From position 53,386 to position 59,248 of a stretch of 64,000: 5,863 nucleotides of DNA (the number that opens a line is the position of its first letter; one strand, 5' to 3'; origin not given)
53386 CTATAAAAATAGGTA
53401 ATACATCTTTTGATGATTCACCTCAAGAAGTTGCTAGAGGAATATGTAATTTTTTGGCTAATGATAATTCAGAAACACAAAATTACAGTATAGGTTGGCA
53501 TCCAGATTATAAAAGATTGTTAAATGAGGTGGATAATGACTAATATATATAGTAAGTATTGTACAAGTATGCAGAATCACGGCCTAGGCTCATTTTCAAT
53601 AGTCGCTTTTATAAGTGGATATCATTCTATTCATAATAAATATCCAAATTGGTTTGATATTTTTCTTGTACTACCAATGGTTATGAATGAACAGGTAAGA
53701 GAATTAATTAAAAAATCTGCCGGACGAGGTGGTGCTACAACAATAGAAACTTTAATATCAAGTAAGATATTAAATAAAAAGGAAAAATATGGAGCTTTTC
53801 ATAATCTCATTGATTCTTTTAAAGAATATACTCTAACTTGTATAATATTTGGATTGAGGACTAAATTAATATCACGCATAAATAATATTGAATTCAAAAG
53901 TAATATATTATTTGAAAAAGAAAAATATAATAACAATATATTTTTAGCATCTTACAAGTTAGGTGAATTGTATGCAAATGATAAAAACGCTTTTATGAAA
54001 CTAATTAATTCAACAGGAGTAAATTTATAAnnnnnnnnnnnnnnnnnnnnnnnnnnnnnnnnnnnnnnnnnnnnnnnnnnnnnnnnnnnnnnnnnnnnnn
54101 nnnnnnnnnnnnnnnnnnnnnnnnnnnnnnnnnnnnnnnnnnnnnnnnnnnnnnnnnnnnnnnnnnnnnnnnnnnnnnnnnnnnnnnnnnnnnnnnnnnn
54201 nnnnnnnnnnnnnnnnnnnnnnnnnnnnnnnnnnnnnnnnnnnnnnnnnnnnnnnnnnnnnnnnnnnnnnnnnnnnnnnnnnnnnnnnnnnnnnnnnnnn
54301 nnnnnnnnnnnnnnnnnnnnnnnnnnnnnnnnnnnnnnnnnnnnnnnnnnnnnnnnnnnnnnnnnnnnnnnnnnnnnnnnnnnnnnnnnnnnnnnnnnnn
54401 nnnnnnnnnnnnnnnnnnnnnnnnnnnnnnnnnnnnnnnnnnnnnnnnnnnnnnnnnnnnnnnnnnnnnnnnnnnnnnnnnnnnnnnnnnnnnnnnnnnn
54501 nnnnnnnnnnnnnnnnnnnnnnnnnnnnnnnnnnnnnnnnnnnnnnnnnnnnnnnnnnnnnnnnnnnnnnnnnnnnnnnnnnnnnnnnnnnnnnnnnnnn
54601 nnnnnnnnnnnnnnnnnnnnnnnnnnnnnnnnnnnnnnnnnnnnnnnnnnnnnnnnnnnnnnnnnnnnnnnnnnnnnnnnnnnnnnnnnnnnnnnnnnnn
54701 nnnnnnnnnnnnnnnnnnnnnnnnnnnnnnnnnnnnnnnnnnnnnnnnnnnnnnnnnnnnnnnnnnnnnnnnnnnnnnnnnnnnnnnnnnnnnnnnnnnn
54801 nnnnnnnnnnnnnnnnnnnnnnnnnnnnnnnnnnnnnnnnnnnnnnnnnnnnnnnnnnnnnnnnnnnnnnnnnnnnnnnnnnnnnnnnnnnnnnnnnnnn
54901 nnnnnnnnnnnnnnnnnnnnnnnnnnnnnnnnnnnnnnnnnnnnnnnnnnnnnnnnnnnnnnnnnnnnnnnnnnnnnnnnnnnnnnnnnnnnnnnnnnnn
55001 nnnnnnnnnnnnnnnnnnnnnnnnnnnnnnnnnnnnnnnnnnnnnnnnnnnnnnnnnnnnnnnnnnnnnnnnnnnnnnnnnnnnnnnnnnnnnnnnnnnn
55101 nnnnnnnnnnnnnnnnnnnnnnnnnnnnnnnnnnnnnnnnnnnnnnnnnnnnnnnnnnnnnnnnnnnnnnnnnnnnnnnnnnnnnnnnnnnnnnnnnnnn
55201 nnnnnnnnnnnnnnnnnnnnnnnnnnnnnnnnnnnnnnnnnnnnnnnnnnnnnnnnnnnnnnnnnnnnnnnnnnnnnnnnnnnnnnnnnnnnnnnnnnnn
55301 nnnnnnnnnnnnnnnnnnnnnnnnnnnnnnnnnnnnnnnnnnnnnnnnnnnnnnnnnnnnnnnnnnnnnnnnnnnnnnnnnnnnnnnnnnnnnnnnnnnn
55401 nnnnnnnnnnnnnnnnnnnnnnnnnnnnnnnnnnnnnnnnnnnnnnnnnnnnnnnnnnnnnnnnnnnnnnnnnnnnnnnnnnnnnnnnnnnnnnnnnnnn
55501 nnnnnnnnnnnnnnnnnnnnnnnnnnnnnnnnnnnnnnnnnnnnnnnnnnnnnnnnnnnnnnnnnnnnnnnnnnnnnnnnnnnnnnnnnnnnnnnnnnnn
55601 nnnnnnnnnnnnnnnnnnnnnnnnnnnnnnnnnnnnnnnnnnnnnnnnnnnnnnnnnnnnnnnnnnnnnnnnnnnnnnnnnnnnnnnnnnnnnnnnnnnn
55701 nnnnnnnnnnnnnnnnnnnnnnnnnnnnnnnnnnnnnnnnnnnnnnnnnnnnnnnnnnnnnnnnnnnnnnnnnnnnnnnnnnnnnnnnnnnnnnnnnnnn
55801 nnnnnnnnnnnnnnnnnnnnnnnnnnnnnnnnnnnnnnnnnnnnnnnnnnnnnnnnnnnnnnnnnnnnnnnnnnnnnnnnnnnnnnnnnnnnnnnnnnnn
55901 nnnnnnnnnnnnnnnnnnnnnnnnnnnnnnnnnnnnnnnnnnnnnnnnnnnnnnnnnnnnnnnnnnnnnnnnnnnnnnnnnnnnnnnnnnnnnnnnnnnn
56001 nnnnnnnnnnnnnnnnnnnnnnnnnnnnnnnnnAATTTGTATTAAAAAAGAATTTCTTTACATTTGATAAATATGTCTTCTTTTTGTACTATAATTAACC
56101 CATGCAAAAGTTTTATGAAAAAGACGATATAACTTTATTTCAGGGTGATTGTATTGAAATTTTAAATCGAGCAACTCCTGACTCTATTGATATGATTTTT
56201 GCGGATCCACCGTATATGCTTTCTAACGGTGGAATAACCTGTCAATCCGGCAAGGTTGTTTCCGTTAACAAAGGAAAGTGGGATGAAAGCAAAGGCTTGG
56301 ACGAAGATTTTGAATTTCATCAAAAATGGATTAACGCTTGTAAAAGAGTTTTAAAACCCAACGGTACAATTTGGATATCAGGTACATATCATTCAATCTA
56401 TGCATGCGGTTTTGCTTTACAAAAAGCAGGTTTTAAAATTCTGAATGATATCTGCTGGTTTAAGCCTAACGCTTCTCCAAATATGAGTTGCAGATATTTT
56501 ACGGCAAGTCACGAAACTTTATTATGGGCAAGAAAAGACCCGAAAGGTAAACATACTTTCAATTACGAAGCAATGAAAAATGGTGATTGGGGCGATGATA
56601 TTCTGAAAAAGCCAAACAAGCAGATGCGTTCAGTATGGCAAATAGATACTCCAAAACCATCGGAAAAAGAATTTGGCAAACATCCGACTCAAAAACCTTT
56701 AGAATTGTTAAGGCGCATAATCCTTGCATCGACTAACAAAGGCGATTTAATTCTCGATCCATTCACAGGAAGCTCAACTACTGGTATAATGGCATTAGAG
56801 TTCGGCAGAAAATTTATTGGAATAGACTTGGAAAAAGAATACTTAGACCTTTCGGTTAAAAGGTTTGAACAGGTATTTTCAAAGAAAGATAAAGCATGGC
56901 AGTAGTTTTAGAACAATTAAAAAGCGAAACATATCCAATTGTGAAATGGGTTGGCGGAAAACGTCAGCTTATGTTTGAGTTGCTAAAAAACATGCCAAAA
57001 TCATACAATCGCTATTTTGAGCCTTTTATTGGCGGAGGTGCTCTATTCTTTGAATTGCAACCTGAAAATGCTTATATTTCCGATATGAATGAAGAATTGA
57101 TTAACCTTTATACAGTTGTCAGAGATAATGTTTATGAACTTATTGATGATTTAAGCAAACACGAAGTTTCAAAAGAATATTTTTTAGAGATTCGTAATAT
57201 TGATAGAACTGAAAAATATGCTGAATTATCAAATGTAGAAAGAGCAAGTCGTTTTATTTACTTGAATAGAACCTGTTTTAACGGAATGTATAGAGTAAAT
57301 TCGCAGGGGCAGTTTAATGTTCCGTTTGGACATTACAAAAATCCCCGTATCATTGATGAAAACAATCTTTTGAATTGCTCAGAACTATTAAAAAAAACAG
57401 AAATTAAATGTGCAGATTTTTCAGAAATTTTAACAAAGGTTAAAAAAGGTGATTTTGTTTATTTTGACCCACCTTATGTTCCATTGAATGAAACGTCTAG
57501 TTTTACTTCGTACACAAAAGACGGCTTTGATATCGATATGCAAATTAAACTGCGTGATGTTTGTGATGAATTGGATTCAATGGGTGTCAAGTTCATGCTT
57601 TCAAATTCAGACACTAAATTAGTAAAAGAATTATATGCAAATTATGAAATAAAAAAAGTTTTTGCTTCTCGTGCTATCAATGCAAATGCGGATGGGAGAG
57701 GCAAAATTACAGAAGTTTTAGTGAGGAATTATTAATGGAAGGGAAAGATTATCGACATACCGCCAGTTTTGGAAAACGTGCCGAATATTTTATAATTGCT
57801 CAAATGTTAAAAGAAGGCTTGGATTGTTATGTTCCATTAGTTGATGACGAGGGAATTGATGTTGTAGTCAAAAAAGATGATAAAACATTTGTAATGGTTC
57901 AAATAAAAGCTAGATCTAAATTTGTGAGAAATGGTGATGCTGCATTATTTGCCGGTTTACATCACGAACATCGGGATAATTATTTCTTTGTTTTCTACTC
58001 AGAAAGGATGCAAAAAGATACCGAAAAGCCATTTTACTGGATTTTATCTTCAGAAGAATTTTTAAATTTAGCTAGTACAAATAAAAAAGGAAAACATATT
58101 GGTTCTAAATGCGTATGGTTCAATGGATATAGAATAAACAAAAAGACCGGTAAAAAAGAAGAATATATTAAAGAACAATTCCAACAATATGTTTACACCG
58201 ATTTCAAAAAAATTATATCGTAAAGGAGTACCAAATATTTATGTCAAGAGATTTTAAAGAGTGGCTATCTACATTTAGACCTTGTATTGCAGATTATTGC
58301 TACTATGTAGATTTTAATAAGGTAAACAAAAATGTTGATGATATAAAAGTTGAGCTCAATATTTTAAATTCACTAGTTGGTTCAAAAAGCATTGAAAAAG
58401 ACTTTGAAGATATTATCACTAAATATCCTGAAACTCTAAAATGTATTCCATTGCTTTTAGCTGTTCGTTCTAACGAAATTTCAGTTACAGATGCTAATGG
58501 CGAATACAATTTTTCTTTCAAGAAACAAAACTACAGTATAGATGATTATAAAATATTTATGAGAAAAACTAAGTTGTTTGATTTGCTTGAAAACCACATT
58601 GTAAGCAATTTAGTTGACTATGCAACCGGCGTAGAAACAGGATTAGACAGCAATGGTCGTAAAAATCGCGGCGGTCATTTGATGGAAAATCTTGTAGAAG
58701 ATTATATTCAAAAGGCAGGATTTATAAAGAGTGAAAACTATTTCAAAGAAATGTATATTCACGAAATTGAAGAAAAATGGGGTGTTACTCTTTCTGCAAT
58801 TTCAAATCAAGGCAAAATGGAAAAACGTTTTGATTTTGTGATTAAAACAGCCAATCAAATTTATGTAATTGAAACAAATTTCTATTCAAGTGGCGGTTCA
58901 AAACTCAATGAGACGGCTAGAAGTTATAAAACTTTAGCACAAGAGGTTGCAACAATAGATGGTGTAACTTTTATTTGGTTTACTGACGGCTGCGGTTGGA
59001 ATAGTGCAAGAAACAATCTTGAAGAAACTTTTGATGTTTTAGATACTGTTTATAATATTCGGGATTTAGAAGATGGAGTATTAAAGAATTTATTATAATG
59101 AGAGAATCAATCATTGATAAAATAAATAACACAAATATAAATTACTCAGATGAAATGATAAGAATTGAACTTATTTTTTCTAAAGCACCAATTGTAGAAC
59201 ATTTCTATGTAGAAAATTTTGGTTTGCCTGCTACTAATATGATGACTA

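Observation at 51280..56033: WYL-regulated three-gene ABC-3C-type conflict system (REase-fold effector, small helical protein, DUF3732-like coiled-coil ABC ATPase)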

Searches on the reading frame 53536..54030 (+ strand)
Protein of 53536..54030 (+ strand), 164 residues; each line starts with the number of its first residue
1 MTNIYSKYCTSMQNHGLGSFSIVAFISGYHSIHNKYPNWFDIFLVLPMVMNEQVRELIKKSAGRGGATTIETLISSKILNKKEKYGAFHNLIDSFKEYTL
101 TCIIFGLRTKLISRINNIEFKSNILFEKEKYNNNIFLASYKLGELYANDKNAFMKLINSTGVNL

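Call 3: search_protein_families(library=pfam, proteins=[window:53536-54030:+], max_evalue=0.01)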
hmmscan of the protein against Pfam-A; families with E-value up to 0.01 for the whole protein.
window:53536-54030:+ (164 aa): 1 family
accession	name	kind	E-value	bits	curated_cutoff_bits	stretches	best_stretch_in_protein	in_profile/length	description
PF20131.4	MC3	-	9.2e-13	48.4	23.2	1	7-148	6-144/159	ABC-three component (ABC-3C) system Middle Component 3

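Call 4: search_protein_families(library=padloc, proteins=[window:53536-54030:+], max_evalue=0.01)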
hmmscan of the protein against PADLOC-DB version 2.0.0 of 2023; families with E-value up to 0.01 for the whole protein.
window:53536-54030:+ (164 aa): 1 family
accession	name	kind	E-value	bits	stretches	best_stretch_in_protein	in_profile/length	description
PDLC03870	LmuC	-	2.2e-08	32.9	1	21-162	21-161/163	-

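Call 5: search_protein_families(library=ncbifam, proteins=[window:53536-54030:+], max_evalue=0.01)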
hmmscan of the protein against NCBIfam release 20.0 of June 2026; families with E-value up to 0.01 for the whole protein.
window:53536-54030:+ (164 aa): 0 families

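Call 8: search_solved_structures(query=window:53536-54030:+, max_evalue=1, show_alignments=1)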
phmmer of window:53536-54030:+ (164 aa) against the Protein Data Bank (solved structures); distinct sequences matched with E-value up to 1: 3.
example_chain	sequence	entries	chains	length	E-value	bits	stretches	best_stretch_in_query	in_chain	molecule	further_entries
9hqu_D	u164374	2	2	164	0.0095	18.9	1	9-111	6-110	LmuC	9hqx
3osm_A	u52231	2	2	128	0.085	15.8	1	69-127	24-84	serine/threonine-protein kinase KCC4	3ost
3uux_B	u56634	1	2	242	0.28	14.1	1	10-150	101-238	Mitochondrial division protein 1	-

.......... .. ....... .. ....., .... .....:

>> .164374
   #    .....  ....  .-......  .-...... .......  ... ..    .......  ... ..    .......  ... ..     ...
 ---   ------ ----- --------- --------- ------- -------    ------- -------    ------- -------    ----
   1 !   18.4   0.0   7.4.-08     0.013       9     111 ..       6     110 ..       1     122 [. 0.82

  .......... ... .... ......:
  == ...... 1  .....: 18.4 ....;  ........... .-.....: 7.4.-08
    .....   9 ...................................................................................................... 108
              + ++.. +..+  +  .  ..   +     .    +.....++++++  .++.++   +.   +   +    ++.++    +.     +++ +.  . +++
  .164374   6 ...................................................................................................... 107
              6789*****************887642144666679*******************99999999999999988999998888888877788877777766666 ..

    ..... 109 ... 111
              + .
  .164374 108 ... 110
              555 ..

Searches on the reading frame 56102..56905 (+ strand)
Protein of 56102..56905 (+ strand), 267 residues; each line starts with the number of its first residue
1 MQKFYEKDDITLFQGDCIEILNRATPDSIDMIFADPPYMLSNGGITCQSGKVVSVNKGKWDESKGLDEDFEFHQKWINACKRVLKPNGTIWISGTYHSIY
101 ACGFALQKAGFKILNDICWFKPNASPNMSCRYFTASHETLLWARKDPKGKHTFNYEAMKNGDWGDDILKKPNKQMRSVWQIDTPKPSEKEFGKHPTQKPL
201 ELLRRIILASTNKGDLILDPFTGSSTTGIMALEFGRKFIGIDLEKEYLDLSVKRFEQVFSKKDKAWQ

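Call 3: search_protein_families(library=pfam, proteins=[window:56102-56905:+], max_evalue=0.01)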
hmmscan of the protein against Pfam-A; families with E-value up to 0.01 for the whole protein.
window:56102-56905:+ (267 aa): 4 families
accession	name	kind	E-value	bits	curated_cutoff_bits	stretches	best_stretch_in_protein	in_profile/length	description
PF01555.25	N6_N4_Mtase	-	3.6e-63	213.9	26.7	1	29-252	1-220/221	DNA methylase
PF13847.12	Methyltransf_31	-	0.00068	19.8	27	0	9-93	55-110/145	Methyltransferase domain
PF03602.21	Cons_hypoth95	-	0.0072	16.4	24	0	11-42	94-127/182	Conserved hypothetical protein 95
PF09445.16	Methyltransf_15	-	0.0089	16.1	22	0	4-38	44-81/165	RNA cap guanine-N2 methyltransferase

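Call 4: search_protein_families(library=padloc, proteins=[window:56102-56905:+], max_evalue=0.01)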
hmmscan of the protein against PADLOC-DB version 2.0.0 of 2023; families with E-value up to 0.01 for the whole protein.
window:56102-56905:+ (267 aa): 70 families (the best 25 are shown)
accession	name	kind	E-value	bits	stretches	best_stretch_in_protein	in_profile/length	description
PDLC03371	MTase_II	-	7.3e-102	338.3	1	5-258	6-255/260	Type II methyltransferase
PDLC03216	MTase_II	-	4.5e-79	264.1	1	8-264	10-264/364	Type II methyltransferase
PDLC03738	oMTase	-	2e-73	245.3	1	12-259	23-269/376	orphan methyltransferase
PDLC03302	MTase_II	-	6.4e-60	201.6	1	12-255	7-260/626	Type II methyltransferase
PDLC03299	MTase_II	-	1.6e-49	167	1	2-257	7-261/296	Type II methyltransferase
PDLC03387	MTase_II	-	1.1e-39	134.3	2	103-262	132-282/289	Type II methyltransferase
PDLC03353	MTase_II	-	2.7e-30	103.8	1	4-257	4-252/260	Type II methyltransferase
PDLC03320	MTase_II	-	6.3e-30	102.3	2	176-262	195-281/289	Type II methyltransferase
PDLC03339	MTase_II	-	7e-30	102.1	2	154-259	171-275/399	Type II methyltransferase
PDLC03279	MTase_II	-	9.6e-29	98.1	1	10-255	357-584/587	Type II methyltransferase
PDLC03265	MTase_II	-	1.1e-28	98.7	2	174-259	250-332/333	Type II methyltransferase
PDLC03300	MTase_II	-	2.4e-27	93.8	1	66-257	83-278/302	Type II methyltransferase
PDLC03252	MTase_II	-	2.7e-25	87.5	1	102-258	210-356/365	Type II methyltransferase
PDLC03230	MTase_II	-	8.9e-25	85.7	1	11-252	37-279/360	Type II methyltransferase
PDLC03228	MTase_II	-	1.3e-23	82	2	193-258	143-208/227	Type II methyltransferase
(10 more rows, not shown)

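Call 5: search_protein_families(library=ncbifam, proteins=[window:56102-56905:+], max_evalue=0.01)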
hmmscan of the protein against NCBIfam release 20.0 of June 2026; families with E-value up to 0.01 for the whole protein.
window:56102-56905:+ (267 aa): 4 families
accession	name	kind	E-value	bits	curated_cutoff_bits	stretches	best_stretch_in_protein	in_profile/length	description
NF050803.1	DnaMtaseCcrMCaul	equivalog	3.5e-73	246.5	830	1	11-264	5-256/350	adenine-specific DNA-methyltransferase CcrM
NF008572.0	PRK11524.1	equivalog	2.2e-43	148.5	292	1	3-258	8-259/294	adenine-specific DNA-methyltransferase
NF010253.0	PRK13699.1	subfamily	1.6e-20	73.8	244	2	193-258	143-208/226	DNA methyltransferase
TIGR01177.1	TIGR01177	hypoth_equivalog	5.9e-05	22.5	316.55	0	207-245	176-214/330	TIGR01177 family methyltransferase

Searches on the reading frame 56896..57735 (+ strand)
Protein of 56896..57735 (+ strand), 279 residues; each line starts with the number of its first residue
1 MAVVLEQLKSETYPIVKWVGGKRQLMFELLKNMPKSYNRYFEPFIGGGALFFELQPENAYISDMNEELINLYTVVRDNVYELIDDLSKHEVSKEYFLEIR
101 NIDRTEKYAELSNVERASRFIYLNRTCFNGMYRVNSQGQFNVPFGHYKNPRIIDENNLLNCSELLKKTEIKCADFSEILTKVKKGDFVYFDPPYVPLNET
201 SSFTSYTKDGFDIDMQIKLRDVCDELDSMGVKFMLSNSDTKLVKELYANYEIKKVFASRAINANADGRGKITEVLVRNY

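Call 3: search_protein_families(library=pfam, proteins=[window:56896-57735:+], max_evalue=0.01)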
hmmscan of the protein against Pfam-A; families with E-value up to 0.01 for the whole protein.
window:56896-57735:+ (279 aa): 2 families
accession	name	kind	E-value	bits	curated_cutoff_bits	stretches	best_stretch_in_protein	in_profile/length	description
PF02086.21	MethyltransfD12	-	2.5e-75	253.9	22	1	18-260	1-252/253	D12 class N6 adenine-specific DNA methyltransferase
PF03602.21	Cons_hypoth95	-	0.0079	16.3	24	0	159-195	87-124/182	Conserved hypothetical protein 95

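Call 4: search_protein_families(library=padloc, proteins=[window:56896-57735:+], max_evalue=0.01)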
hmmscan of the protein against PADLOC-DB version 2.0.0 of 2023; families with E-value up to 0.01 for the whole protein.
window:56896-57735:+ (279 aa): 22 families
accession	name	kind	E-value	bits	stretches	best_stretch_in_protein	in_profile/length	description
PDLC03735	oMTase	-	1.1e-109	364.3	1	13-279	8-282/284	orphan methyltransferase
PDLC03294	MTase_II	-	2.1e-107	356.8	1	11-279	3-271/272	Type II methyltransferase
PDLC03261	MTase_II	-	3.4e-85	284.6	1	11-269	23-278/643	Type II methyltransferase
PDLC03729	oMTase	-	4.7e-67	224.4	1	12-275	4-265/275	orphan methyltransferase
PDLC03266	MTase_II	-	1.1e-62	210.1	1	12-274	14-279/285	Type II methyltransferase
PDLC03344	MTase_II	-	2.6e-42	142.3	1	14-158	5-151/154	Type II methyltransferase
PDLC03247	MTase_II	-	5.7e-36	122.2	1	16-279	6-265/282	Type II methyltransferase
PDLC03383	MTase_II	-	4.3e-32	109.8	1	16-279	22-313/318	Type II methyltransferase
PDLC03264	MTase_II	-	3.4e-26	90.2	1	13-278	12-282/306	Type II methyltransferase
PDLC03349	MTase_II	-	1.1e-23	81.9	2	98-222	176-298/374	Type II methyltransferase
PDLC03253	MTase_II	-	2.7e-23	81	1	14-201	5-184/253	Type II methyltransferase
PDLC03302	MTase_II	-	4.3e-22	76.6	1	10-246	356-585/626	Type II methyltransferase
PDLC03717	oMTase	-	2.3e-21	74.4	1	16-279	6-266/285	orphan methyltransferase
PDLC03287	MTase_II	-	2.1e-20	71.1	1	16-279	367-641/646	Type II methyltransferase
PDLC04018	PD-Lambda-5_B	-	2.6e-16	57.8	1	17-263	9-259/291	-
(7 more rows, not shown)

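Call 5: search_protein_families(library=ncbifam, proteins=[window:56896-57735:+], max_evalue=0.01)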
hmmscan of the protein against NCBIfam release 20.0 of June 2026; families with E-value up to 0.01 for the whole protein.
window:56896-57735:+ (279 aa): 2 families
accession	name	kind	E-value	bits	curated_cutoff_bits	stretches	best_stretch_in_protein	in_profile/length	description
TIGR00571.1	dam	subfamily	7.7e-97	324.1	114.85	1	14-278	3-267/267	Dam family site-specific DNA-(adenine-N6)-methyltransferase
NF008152.0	PRK10904.1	equivalog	6.9e-53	179.8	441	1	15-275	7-265/271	adenine-specific DNA-methyltransferase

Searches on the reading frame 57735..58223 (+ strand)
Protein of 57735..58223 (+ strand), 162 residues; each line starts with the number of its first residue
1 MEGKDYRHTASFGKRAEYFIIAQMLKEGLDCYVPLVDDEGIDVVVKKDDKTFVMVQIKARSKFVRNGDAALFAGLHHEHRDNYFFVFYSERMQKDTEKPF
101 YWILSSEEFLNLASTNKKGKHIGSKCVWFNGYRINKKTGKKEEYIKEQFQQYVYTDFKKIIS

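Call 3: search_protein_families(library=pfam, proteins=[window:57735-58223:+], max_evalue=0.01)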
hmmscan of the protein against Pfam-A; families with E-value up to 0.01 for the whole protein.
window:57735-58223:+ (162 aa): 2 families
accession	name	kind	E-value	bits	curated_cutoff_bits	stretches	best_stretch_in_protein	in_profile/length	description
PF11645.14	PDDEXK_5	-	6.2e-05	23.5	26.1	1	8-62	2-55/138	PD-(D/E)XK endonuclease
PF04471.18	Mrr_cat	-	0.00033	21.2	21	1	14-88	7-86/115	Restriction endonuclease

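Call 4: search_protein_families(library=padloc, proteins=[window:57735-58223:+], max_evalue=0.01)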
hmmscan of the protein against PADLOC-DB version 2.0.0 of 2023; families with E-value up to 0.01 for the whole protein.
window:57735-58223:+ (162 aa): 1 family
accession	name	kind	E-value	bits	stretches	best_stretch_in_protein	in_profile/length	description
PDLC04292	PDC-M02A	-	0.0004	18.3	1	13-82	8-83/169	-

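Call 5: search_protein_families(library=ncbifam, proteins=[window:57735-58223:+], max_evalue=0.01)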
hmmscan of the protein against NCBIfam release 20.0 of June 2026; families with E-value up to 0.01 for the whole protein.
window:57735-58223:+ (162 aa): 0 families

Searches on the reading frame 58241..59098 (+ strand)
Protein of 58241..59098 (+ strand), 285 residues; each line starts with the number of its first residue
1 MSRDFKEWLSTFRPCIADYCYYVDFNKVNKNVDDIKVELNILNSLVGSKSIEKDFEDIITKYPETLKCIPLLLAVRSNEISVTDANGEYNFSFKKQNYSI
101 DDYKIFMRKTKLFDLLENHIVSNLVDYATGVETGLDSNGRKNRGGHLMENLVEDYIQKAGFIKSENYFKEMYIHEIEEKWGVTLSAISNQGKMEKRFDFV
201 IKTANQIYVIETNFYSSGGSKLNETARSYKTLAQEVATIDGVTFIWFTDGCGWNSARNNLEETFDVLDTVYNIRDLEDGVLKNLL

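Call 3: search_protein_families(library=pfam, proteins=[window:58241-59098:+], max_evalue=0.01)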
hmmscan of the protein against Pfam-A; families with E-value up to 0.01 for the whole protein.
window:58241-59098:+ (285 aa): 2 families
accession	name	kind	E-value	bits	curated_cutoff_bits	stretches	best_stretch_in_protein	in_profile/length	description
PF04556.18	DpnII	-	1.1e-108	363.3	23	1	4-282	1-277/278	DpnII restriction endonuclease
PF24447.1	RE_BanI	-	0.004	16.6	28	1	169-259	214-308/338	Type II restriction enzyme BanI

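Call 4: search_protein_families(library=padloc, proteins=[window:58241-59098:+], max_evalue=0.01)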
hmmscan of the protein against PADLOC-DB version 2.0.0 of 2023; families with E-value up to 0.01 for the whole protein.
window:58241-59098:+ (285 aa): 2 families
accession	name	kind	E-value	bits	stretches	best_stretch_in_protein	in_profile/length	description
PDLC03548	REase_II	-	5.9e-104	345.5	1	3-284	5-287/290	Type II restriction enzyme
PDLC03569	REase_II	-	2.2e-32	110.8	1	87-285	6-204/205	Type II restriction enzyme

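Call 5: search_protein_families(library=ncbifam, proteins=[window:58241-59098:+], max_evalue=0.01)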
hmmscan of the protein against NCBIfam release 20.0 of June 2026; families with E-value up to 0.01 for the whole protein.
window:58241-59098:+ (285 aa): 0 families
